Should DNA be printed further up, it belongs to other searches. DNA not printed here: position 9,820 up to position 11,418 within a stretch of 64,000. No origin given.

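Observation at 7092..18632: Pilus-assembly locus fused to a glycan-assembly gene block (UGM-like flavoprotein, two tandem GT-C transferases, SDR epimerase, HAD hydrolase, DUF2298 giant membrane protein)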

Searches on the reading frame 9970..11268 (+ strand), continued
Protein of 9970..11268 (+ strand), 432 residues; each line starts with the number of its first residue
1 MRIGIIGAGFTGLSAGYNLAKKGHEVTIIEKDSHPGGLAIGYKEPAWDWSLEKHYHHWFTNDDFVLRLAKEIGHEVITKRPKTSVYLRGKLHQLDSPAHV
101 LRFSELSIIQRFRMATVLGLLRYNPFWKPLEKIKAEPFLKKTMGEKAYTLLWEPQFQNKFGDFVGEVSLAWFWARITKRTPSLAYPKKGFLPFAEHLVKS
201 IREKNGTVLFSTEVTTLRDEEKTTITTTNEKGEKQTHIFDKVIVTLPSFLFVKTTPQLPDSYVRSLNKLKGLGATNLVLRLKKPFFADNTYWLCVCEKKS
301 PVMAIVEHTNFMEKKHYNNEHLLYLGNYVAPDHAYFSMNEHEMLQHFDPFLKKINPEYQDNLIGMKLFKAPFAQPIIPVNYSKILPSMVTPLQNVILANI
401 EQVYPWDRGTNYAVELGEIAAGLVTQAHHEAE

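Call 18: find_related_loci(query=A1, collection=genome_contigs, flank=10000)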
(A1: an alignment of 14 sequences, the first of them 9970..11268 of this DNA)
Query A1 (432 aa) in genome_contigs; peptide patterns used: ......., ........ (x = any residue, [..] = any of these).
209 stretches matched a pattern; 158 encode a relative of the query (tblastn E <= 1e-3); the best 80 are kept; 80 distinct loci.
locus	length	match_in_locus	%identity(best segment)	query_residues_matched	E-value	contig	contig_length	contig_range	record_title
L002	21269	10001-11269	68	1-424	0e+0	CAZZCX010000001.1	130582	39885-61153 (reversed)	MAG TPA_asm: uncultured Gammaproteobacteria bacterium isolate SRP173033_co1_414 genome assembly, contig: NODE_159_length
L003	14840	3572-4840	68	1-424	0e+0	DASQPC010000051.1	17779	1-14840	MAG TPA_asm: Candidatus Methylomirabilota bacterium isolate SMAG_U10819 k141_2974526, whole genome shotgun sequence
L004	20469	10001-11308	67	1-424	0e+0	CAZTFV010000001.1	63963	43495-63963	MAG TPA_asm: uncultured Gammaproteobacteria bacterium isolate SRP269290_co1_791 genome assembly, contig: NODE_442_length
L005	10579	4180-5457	66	1-426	0e+0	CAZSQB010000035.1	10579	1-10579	MAG TPA_asm: uncultured Gammaproteobacteria bacterium isolate SRP269290_co3_983 genome assembly, contig: NODE_7913_lengt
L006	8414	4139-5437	66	1-421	0e+0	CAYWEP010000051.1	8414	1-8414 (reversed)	MAG TPA_asm: uncultured Gammaproteobacteria bacterium isolate SRP269290_co3_1003 genome assembly, contig: NODE_11528_len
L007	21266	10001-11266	67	1-426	0e+0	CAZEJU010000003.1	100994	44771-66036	MAG TPA_asm: uncultured Gammaproteobacteria bacterium isolate binchicken_co105_439 genome assembly, contig: NODE_203_len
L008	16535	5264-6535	66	1-427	0e+0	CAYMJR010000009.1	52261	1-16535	MAG TPA_asm: uncultured Gammaproteobacteria bacterium isolate SRP272529_co1_137 genome assembly, contig: NODE_752_length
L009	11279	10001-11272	67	1-424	0e+0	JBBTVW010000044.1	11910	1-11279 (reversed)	MAG: Patescibacteria group bacterium isolate H43-bin095_1 H43_bin095_1_000000000044, whole genome shotgun sequence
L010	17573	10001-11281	65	1-427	0e+0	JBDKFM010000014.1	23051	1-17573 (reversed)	MAG: Candidatus Parcubacteria bacterium isolate farmington_2019_sw_WHONDRS-S19S_0053_A_bin.46 scaffold_0000599, whole ge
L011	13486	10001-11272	66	1-424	0e+0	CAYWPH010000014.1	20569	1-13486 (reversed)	MAG TPA_asm: uncultured Gammaproteobacteria bacterium isolate SRP302447_co3_825 genome assembly, contig: NODE_7206_lengt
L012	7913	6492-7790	64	1-426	0e+0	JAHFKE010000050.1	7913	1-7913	MAG: Candidatus Levyibacteriota bacterium isolate nzgw402 NODE_7567_length_7914_cov_3.991018, whole genome shotgun seque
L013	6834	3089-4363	64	1-426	0e+0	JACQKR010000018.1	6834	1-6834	MAG: Candidatus Levyibacteriota bacterium isolate NC_groundwater_1182_Ag_S-0.1um_43_56 S_p1_S3_coassembly_k141_1019284,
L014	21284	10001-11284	65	1-428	0e+0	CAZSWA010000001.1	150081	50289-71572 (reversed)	MAG TPA_asm: uncultured Gammaproteobacteria bacterium isolate SRP272529_co1_257 genome assembly, contig: NODE_62_length_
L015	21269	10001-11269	64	1-424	0e+0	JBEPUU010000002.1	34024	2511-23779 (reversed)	MAG: bacterium isolate 22E.metabat2_refined.014_sub NODE_1062_length_34024_cov_5.797845, whole genome shotgun sequence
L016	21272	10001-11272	67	1-424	0e+0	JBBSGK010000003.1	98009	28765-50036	MAG: Candidatus Levyibacteriota bacterium isolate LS2_sbin.37 LS2_sbin.37_K_31890_L_98009_cov_13.0000, whole genome shot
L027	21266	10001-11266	64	1-426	0e+0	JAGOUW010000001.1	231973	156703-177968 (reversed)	MAG: Candidatus Levyibacteriota bacterium isolate Gw_Eff_bin_531 Gw_Eff_33_length_231973_cov_10.085716, whole genome sho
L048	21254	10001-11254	65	1-418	0e+0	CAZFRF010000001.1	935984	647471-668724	MAG TPA_asm: uncultured Gammaproteobacteria bacterium isolate SRP292972_co1_100 genome assembly, contig: NODE_5_length_9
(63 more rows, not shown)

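Call 22: search_protein_families(library=pfam, proteins=[L048:11277-12896:+, L027:11269-12906:+, L027:12907-14175:+, L027:14163-15539:+, L048:5045-6712:-, L048:6756-7052:+, L048:7100-7666:+, L048:8260-8589:+, L048:8589-10004:+], max_evalue=0.01)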
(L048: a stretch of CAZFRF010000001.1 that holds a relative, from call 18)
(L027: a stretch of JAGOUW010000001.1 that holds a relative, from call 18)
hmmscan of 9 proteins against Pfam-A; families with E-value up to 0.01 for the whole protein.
L048:11277-12896:+ (539 aa): 1 family
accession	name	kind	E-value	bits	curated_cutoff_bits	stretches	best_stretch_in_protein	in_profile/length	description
PF10060.15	DUF2298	-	3.3e-07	30.1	27.8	1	56-147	88-187/488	Uncharacterized membrane protein (DUF2298)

L027:11269-12906:+ (545 aa): 0 families

L027:12907-14175:+ (422 aa): 1 family
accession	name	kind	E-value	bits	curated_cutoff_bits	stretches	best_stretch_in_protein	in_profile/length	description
PF09594.16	GT87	-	3.7e-05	24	25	1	95-268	3-167/237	Glycosyltransferase family 87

L027:14163-15539:+ (458 aa): 2 families
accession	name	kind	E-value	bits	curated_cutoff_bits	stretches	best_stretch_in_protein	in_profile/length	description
PF13231.12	PMT_2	-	6.6e-10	39.9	26.1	1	59-203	2-150/160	Dolichyl-phosphate-mannose-protein mannosyltransferase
PF09594.16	GT87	-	0.00073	19.8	25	1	59-280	3-206/237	Glycosyltransferase family 87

L048:5045-6712:- (555 aa): 3 families
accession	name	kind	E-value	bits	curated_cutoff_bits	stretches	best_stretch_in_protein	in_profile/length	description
PF03023.19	MurJ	-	9.5e-64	216.1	27.4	1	45-482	1-434/451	Lipid II flippase MurJ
PF13440.11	Polysacc_synt_3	-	2e-08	34.3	23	1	86-355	33-286/293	Polysaccharide biosynthesis protein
PF01554.23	MatE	-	0.0002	21.6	24.9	1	31-187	6-157/161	MatE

L048:6756-7052:+ (98 aa): 1 family
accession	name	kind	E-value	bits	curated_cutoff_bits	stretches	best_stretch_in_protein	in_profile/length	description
PF01649.23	Ribosomal_S20p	-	7.6e-09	36.5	29.5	1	4-77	3-83/83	Ribosomal protein S20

L048:7100-7666:+ (188 aa): 0 families

L048:8260-8589:+ (109 aa): 0 families

L048:8589-10004:+ (471 aa): 4 families
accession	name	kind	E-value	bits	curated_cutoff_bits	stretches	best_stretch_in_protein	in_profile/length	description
PF19077.6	Big_13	-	7.3e-12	46.1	27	1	292-356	25-90/102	Bacterial Ig-like domain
PF17936.7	Big_6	-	9.8e-07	29.4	27.6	0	290-354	9-71/83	Bacterial Ig domain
PF00041.27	fn3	-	1e-06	29.3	25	1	45-121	2-68/84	Fibronectin type III domain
PF16656.11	Pur_ac_phosph_N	-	5.4e-06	27.3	30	1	48-137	3-93/93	Purple acid Phosphatase, N-terminal domain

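Call 27: search_solved_structures(query=A1, max_evalue=0.001)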
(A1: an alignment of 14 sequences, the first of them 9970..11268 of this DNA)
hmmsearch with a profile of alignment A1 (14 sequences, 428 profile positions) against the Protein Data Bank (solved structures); distinct sequences matched with E-value up to 0.001: 55.
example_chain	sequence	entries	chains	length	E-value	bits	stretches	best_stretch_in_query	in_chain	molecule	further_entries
1f8r_A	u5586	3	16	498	2e-11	46.5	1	3-49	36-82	L-AMINO ACID OXIDASE | L-amino-acid oxidase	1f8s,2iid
5ts5_A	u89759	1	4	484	5.5e-11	45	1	2-49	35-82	Amine oxidase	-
4e0v_A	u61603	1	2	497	5.8e-11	45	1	2-49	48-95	L-amino-acid oxidase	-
1reo_A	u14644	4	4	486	1.6e-10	43.5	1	3-50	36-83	AHPLAAO | L-amino acid oxidase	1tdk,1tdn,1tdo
3nrn_A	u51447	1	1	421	2.3e-09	39.7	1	1-240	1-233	uncharacterized protein PF1083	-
3kve_A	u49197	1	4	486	2.4e-09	39.7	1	3-49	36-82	L-amino acid oxidase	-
5z2g_A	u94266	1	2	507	1.8e-07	33.5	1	3-50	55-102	L-amino acid oxidase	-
2z5y_A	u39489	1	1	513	1.8e-07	33.5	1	3-310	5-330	Amine oxidase [flavin-containing] A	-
2z5x_A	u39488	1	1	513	2.5e-07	33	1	3-310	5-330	Amine oxidase [flavin-containing] A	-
2bxr_A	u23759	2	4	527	2.8e-07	32.8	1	3-310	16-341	AMINE OXIDASE [FLAVIN-CONTAINING] A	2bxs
9rvj_A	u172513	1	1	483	5.4e-07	31.9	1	2-52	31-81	Tetrapodal ancestor of L-amino acid oxidase: Q225H - W377I double mutant with phenylalanin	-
9rum_A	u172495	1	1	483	5.4e-07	31.9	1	2-52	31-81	Tetrapodal ancestor of L-amino acid oxidase: Q225A mutant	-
9run_A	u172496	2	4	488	5.6e-07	31.8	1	2-52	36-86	Tetrapodal ancestor of L-amino acid oxidase: Q225H-W377I double mutant | Tetrapodal ancestor of L-amino acid oxidases: W377I mutant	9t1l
9qs1_A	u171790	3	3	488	5.7e-07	31.8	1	2-52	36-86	Tetrapodal ancestor of L-amino acis oxidases | Tetrapodal ancestor of L-amino acid oxidases | Tetrapodal ancestor of L-amino acid oxidases co-crystallised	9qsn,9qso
9rvh_A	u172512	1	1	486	6e-07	31.7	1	2-52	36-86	Tetrapodal ancestor of L-amino acid oxidase: Q225A-Loop (P361-PREGA-L367) mutant with phen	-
5mog_A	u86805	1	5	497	2.5e-06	29.7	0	2-75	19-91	Phytoene dehydrogenase, chloroplastic/chromoplastic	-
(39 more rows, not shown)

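Call 34: predict_structure(alignment_id=A1)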
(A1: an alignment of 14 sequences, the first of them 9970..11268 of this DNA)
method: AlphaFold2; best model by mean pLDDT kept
length: 432 residues; sequences in the alignment: 14
mean_pLDDT: 87.2   pTM: 0.87
mean pLDDT of the five models: 87.2, 84.8, 83.5, 80.9, 80.0
residues with pLDDT >= 90: 199; 70-90: 207; 50-70: 25; < 50: 1
segments of 3 or more residues with pLDDT < 50: none
pLDDT, mean of each block of 10 residues (from residue 1): 95 96 97 82 82 65 86 90 87 77 85 84 79 92 90 86 87 77 82 94 97 94 95 97 91 90 85 88 92 87 88 83 90 93 96 95 92 79 85 91 69 89 79 48
secondary structure, 60 per line:
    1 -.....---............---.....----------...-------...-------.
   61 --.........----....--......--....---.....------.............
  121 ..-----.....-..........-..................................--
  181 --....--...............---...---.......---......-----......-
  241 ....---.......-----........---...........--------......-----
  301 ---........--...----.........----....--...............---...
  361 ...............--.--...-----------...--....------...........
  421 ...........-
elements in order: E2-6 H10-21 E25-29 E40-42 E50-52 H63-71 E76-79 E82-87 E90-93 H97-101 H108-122 H128-132 H135-143 H145-166 H169-178 E183-186 H190-203 E207-209 E213-219 E223-228 E234-239 E241-244 H248-254 H260-267 E271-281 E290-295 E304-307 H308-311 E321-329 H334-337 H340-354 H358-361 E362-375 E395-397 H400-403 H410-431

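Call 37: search_protein_families(library=pfam, alignment_id=A2, max_evalue=0.1)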
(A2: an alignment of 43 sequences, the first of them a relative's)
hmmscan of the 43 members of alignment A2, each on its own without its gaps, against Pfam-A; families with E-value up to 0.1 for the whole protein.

A. member 1, L001:7013-7561:+ (182 aa): 1 family
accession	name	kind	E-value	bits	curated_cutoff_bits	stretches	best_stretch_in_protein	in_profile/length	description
PF05137.18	PilN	-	0.02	15.3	22.8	1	114-164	14-66/78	Fimbrial assembly protein (PilN)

B. families by the number of members that match (of 43 scanned): 30 families (the first 25 are shown)
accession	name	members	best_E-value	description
PF05137.18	PilN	35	2.6e-08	Fimbrial assembly protein (PilN)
PF23338.1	PTHB1_hp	2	0.035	PTHB1 hairpin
PF07167.19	PhaC_N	1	0.0036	Poly-beta-hydroxybutyrate polymerase (PhaC) N-terminus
PF18595.6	Nuf2_DHR10-like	1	0.0036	Nuf2, DHR10-like domain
PF02831.20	gpW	1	0.0054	gpW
PF04005.17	Hus1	1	0.011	Hus1-like protein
PF17007.11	HTH_micro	1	0.012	HTH-like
PF04350.18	PilO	1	0.015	Pilus assembly protein, PilO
PF15417.11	DUF4624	1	0.015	Domain of unknown function (DUF4624)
PF02334.22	RTP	1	0.017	Replication terminator protein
PF11576.14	HcgB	1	0.017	FeGP cofactor biosynthesis protein HcgB, guanylyltransferase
PF00420.29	Oxidored_q2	1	0.017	NADH-ubiquinone/plastoquinone oxidoreductase chain 4L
PF07242.16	DUF1430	1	0.026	Protein of unknown function (DUF1430)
PF19380.4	DUF5955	1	0.028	Family of unknown function (DUF5955)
PF20927.3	Htt_C-HEAT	1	0.029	Huntingtin, C-terminal HEAT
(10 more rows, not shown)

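Call 38: search_protein_representatives(protein=window:9970-11268:+)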
Query: 432 residues. Proteins with E-value up to 0.001 (for the whole library): 3691; up to 1e-10: 1892; up to 1e-30: 673. The best 150 are listed.
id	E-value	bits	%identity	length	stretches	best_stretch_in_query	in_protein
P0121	1.6e-166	570.8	56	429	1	1-422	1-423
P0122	2.9e-131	454.7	61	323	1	1-324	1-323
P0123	1.4e-122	426.1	47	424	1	1-425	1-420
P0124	3.2e-121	421.6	61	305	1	114-421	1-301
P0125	1.4e-117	409.6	49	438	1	6-423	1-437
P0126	2.9e-116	405.2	44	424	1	1-423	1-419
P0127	7.0e-107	374.3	47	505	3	1-214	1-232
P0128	1.1e-106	373.7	46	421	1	1-424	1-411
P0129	1.7e-106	373.1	42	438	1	1-425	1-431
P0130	5.3e-105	368.1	43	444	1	1-422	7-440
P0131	1.5e-104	366.6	42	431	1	1-418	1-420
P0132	2.3e-104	366.0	42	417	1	4-421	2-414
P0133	4.3e-104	365.1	52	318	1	1-300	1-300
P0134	1.9e-103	363.0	42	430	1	2-421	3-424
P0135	2.6e-102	359.3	41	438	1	1-423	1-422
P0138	2.4e-100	352.8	39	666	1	1-418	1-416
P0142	1.4e-98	346.9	40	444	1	2-425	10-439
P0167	6.2e-89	315.2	42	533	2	91-425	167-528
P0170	1.6e-88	313.8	42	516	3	269-423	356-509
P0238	3.7e-66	240.1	32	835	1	3-424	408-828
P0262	3.1e-63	230.5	34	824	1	5-417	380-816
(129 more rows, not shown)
